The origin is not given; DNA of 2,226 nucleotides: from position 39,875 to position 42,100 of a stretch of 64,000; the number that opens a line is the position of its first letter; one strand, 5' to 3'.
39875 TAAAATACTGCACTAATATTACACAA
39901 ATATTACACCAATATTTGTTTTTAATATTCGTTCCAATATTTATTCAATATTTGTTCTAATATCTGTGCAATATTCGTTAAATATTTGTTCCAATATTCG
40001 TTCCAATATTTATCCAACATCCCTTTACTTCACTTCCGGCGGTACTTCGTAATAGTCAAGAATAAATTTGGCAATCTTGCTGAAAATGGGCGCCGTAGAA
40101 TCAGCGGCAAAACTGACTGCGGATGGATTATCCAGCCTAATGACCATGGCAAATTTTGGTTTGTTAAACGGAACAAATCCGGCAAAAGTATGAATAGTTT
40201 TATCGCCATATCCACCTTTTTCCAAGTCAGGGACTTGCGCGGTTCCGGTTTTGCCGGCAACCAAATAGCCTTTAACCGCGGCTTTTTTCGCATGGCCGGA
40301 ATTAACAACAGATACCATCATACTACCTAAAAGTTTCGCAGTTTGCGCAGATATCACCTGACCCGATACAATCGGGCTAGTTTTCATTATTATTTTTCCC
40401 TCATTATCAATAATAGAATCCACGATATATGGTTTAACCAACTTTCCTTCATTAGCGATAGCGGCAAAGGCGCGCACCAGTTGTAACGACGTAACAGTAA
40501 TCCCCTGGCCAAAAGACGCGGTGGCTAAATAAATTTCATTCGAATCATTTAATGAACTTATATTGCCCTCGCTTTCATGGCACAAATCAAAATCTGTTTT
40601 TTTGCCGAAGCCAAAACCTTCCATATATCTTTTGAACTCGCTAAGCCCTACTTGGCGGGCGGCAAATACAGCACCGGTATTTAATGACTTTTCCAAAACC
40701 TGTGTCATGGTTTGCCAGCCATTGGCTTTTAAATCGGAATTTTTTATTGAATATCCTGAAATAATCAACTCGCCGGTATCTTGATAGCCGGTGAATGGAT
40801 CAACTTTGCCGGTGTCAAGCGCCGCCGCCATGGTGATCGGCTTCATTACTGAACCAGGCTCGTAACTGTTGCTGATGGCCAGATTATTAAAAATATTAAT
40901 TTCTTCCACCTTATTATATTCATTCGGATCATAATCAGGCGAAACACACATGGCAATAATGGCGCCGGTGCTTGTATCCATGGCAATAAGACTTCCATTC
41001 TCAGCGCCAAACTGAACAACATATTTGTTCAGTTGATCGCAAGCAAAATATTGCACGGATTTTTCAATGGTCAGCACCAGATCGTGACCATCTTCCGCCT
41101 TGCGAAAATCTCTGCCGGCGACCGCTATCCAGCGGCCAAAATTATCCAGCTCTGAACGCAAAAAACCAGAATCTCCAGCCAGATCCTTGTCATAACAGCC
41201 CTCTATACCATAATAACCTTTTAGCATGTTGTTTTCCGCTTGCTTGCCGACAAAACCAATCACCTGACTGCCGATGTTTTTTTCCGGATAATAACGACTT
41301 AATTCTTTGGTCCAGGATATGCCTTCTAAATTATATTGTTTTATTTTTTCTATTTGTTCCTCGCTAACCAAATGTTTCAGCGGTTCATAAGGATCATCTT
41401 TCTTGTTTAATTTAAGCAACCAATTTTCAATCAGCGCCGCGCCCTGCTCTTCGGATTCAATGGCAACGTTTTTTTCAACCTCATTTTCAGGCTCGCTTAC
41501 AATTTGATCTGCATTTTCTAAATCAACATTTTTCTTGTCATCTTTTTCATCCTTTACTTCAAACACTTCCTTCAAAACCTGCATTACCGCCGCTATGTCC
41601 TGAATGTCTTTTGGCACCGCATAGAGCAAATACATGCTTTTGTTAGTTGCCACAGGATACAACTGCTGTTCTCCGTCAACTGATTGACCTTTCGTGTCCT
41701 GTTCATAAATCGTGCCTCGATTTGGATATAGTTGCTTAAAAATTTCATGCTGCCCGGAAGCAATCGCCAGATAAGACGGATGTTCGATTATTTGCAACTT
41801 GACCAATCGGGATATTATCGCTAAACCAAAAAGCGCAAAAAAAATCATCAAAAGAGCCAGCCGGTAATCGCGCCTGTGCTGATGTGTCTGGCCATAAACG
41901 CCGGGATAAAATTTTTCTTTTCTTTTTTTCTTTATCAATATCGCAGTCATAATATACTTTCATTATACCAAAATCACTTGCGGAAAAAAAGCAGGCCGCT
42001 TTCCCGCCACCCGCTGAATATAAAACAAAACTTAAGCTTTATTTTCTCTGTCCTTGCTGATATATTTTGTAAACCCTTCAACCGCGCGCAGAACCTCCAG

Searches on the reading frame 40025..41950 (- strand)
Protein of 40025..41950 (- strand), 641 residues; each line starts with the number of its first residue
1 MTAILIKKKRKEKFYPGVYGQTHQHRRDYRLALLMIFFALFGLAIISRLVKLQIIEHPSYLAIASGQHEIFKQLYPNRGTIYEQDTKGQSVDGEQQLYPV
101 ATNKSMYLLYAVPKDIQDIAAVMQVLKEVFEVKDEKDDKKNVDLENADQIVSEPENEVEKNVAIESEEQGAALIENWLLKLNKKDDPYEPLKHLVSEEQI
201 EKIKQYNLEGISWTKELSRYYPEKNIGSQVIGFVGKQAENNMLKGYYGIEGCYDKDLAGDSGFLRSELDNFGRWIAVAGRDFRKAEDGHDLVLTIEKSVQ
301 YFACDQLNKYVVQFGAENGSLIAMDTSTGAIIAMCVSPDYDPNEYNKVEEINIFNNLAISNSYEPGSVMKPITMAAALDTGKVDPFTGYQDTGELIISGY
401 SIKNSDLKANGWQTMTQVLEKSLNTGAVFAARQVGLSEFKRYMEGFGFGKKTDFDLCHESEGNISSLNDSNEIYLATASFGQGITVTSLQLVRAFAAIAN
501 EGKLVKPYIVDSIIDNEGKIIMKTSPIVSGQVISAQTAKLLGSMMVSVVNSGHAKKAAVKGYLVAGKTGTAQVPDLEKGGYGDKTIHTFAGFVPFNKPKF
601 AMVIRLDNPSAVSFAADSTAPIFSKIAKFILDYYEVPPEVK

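Call 76: find_homologous_proteins(query=window:40025-41950:-, max_evalue=1e-50)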
Query window:40025-41950:- (641 aa): 4760 proteins with E <= 1e-50 among 8000 candidates; the best 120 are listed.
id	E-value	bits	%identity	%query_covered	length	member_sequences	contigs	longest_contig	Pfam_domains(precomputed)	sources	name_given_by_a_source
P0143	0.0e+0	1438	100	100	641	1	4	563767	PF03717.21,PF00905.28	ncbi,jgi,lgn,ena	-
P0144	2.7e-297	1005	68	100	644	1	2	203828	PF03717.21,PF00905.28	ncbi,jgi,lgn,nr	ncbi:penicillin-binding protein 2 [Candidatus Kuenenbacteria bacterium]|nr:penicillin-binding protei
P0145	1.3e-287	973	66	100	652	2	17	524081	PF03717.21,PF00905.28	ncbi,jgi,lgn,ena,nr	ncbi:penicillin-binding protein 2 [Candidatus Falkowbacteria bacterium]|jgi:cell division protein Ft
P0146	5.2e-283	958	65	100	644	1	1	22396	PF03717.21,PF00905.28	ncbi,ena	-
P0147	3.2e-271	919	63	98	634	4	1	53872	PF03717.21,PF00905.28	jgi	-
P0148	1.9e-268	910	63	100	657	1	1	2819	PF03717.21,PF00905.28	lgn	-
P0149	1.7e-262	890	63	99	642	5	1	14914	PF03717.21,PF00905.28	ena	-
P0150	3.9e-262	889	62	100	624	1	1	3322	PF03717.21,PF00905.28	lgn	-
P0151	3.0e-257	873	60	100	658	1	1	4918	PF03717.21,PF00905.28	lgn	-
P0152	3.8e-257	873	60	100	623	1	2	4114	PF03717.21,PF00905.28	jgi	jgi:cell division protein FtsI/penicillin-binding protein 2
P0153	5.8e-257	872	60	98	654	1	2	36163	PF03717.21,PF00905.28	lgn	-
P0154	1.6e-256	871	64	92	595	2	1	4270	PF03717.21,PF00905.28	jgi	jgi:cell division protein FtsI/penicillin-binding protein 2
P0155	3.7e-255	866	60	100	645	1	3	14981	PF03717.21,PF00905.28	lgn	-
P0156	6.9e-255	865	61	98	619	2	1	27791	PF03717.21,PF00905.28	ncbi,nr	ncbi:penicillin-binding protein 2 [Candidatus Falkowbacteria bacterium]|nr:penicillin-binding protei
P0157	3.3e-253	860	60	99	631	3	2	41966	PF03717.21,PF00905.28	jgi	-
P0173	7.7e-228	776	57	99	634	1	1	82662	PF03717.21,PF00905.28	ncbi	-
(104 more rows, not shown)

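Call 77: find_encoding_contigs(protein=P0173, flank=10000, max_places=1)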
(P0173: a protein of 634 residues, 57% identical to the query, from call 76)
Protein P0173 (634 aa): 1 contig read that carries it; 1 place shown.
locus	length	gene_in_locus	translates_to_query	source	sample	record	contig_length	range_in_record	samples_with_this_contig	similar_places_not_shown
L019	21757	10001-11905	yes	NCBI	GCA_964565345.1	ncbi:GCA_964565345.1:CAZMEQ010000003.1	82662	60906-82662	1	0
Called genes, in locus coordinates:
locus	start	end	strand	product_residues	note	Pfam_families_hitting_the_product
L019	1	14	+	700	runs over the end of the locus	PF09826:Beta_propel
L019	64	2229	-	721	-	-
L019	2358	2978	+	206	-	-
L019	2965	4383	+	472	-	PF13517:FG-GAP_3 (weak), PF01839:FG-GAP (faint), PF13517:FG-GAP_3 (weak), PF03734:YkuD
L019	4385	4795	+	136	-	PF00814:TsaD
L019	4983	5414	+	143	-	PF02381:MraZ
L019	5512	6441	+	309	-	PF01795:Methyltransf_5, PF01189:Methyltr_RsmB-F (faint)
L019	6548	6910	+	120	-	-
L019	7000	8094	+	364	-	PF01702:TGT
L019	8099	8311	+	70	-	-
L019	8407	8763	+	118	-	-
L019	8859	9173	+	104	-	-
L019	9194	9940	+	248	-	PF01145:Band_7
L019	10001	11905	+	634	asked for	PF03717:PBP_dimer, PF00905:Transpeptidase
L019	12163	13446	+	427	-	PF08245:Mur_ligase_M, PF02875:Mur_ligase_C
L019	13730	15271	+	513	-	PF00270:DEAD, PF04851:ResIII, PF00271:Helicase_C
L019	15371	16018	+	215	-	PF04608:PgpA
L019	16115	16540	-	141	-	-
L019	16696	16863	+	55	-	-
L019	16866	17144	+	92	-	-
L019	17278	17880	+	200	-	PF01726:LexA_DNA_bind, PF00717:Peptidase_S24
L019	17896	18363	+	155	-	-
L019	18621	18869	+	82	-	-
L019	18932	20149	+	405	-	PF00817:IMS, PF21704:POLH-Rev1_HhH (faint), PF21999:IMS_HHH_1, PF11799:IMS_C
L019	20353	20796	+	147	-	-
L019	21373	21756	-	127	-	?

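Call 78: find_encoding_contigs(protein=P0144, flank=10000, max_places=1)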
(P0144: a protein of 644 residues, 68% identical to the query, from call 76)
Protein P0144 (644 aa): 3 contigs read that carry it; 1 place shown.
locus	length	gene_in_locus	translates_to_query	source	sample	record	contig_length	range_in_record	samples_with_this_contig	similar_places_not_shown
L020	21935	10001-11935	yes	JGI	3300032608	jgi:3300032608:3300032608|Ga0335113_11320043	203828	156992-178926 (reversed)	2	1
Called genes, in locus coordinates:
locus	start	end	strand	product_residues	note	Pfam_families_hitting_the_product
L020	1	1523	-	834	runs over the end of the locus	-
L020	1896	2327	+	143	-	PF02381:MraZ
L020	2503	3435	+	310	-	PF01795:Methyltransf_5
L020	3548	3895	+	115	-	-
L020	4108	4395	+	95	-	-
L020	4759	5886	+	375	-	PF01702:TGT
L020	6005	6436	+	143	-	-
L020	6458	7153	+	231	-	-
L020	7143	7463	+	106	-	-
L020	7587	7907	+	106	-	-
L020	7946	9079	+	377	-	-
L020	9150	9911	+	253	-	PF01145:Band_7, PF13421:Band_7_1 (weak)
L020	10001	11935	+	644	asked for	PF03717:PBP_dimer, PF00905:Transpeptidase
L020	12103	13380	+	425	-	PF08245:Mur_ligase_M, PF02875:Mur_ligase_C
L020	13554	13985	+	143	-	-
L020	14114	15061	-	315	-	-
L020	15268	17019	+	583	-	PF04851:ResIII, PF00270:DEAD, PF00271:Helicase_C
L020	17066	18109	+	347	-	PF01966:HD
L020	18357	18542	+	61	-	-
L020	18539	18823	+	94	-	-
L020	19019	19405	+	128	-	PF05635:23S_rRNA_IVP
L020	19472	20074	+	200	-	PF01726:LexA_DNA_bind, PF00717:Peptidase_S24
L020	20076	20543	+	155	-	-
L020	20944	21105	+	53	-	-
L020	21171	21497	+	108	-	-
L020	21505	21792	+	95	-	-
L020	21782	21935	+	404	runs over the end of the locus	PF00817:IMS, PF11798:IMS_HHH (faint), PF21999:IMS_HHH_1, PF11799:IMS_C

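Call 79: find_encoding_contigs(protein=P0145, flank=10000, max_places=1)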
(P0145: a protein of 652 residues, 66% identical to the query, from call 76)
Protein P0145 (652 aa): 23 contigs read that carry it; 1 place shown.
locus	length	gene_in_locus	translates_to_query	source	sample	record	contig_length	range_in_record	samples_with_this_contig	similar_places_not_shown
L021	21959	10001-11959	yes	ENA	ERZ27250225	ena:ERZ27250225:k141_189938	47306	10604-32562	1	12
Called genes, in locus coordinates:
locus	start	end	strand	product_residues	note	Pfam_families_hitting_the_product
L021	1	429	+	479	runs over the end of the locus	-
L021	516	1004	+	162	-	PF00814:TsaD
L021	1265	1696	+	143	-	PF02381:MraZ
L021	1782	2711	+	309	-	PF01795:Methyltransf_5, PF13847:Methyltransf_31 (faint)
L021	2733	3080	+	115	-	-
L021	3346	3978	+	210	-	PF08668:HDOD (weak), PF13487:HD_5 (faint), PF01966:HD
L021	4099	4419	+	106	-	-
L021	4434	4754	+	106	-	-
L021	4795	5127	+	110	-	-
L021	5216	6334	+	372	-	PF01702:TGT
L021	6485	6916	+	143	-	-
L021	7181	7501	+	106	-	-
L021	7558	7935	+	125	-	PF05635:23S_rRNA_IVP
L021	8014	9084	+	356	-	-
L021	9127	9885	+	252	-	PF01145:Band_7, PF13421:Band_7_1 (weak)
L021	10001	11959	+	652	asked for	PF03717:PBP_dimer, PF00905:Transpeptidase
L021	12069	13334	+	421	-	-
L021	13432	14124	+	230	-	-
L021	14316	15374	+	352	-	-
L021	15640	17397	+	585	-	-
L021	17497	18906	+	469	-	-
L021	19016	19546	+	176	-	-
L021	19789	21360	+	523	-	PF01168:Ala_racemase_N, PF00842:Ala_racemase_C, PF05635:23S_rRNA_IVP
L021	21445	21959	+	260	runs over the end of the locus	PF08478:POTRA_1 (weak)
